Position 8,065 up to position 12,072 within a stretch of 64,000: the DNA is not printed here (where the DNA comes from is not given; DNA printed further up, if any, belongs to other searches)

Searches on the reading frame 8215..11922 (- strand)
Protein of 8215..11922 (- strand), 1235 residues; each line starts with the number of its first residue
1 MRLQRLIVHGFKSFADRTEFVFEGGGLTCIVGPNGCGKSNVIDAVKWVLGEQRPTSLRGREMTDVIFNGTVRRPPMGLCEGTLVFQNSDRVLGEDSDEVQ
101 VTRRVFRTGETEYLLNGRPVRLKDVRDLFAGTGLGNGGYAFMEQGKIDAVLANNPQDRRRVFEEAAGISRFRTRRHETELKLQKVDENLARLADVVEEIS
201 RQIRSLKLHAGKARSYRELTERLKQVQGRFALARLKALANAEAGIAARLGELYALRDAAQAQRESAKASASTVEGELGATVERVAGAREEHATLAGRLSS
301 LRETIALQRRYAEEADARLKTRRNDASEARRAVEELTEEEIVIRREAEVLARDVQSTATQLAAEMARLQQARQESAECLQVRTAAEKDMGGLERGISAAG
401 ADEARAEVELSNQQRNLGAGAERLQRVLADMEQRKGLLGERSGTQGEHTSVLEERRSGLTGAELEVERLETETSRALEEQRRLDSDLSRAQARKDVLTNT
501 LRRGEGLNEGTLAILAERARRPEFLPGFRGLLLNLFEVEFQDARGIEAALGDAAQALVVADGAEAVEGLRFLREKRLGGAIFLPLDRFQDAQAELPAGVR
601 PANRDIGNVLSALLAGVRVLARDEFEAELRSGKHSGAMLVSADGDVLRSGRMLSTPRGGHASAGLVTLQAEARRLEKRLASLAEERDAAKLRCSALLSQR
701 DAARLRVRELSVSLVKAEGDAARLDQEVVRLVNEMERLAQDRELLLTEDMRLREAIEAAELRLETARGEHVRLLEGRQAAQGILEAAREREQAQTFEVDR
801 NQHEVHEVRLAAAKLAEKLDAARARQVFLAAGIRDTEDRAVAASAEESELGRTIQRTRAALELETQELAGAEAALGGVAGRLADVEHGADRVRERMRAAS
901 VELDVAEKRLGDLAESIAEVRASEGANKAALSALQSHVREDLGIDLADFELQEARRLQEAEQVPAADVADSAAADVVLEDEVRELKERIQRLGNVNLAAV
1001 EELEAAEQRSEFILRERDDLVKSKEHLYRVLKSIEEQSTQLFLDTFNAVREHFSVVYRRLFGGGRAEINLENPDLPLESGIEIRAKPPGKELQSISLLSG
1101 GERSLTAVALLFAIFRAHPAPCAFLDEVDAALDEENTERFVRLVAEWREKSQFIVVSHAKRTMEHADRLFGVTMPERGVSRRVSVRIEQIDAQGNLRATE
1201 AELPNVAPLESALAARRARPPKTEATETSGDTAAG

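Call 82: search_protein_families(library=pfam, proteins=[window:8215-11922:-], max_evalue=0.00001)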
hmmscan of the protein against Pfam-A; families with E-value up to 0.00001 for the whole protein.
window:8215-11922:- (1235 aa): 6 families
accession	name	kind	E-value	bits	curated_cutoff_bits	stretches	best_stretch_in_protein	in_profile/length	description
PF02463.25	SMC_N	-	2.2e-64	217.3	40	1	3-1180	2-219/220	RecF/RecN/SMC N terminal domain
PF13476.12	AAA_23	-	7e-15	56.6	27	1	5-208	1-137/201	AAA domain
PF13304.12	AAA_21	-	8.8e-13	49.4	27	1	27-70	1-49/304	AAA domain, putative AbiEii toxin, Type IV TA system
PF06470.18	SMC_hinge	-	1.2e-11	45.5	22.5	1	526-598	2-74/116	SMC proteins Flexible Hinge Domain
PF13175.12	AAA_15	-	2e-07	31.4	32.1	1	1-56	1-54/374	AAA ATPase domain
PF13555.12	AAA_29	-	8.9e-06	25.8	27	0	3-49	1-46/61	P-loop containing region of AAA domain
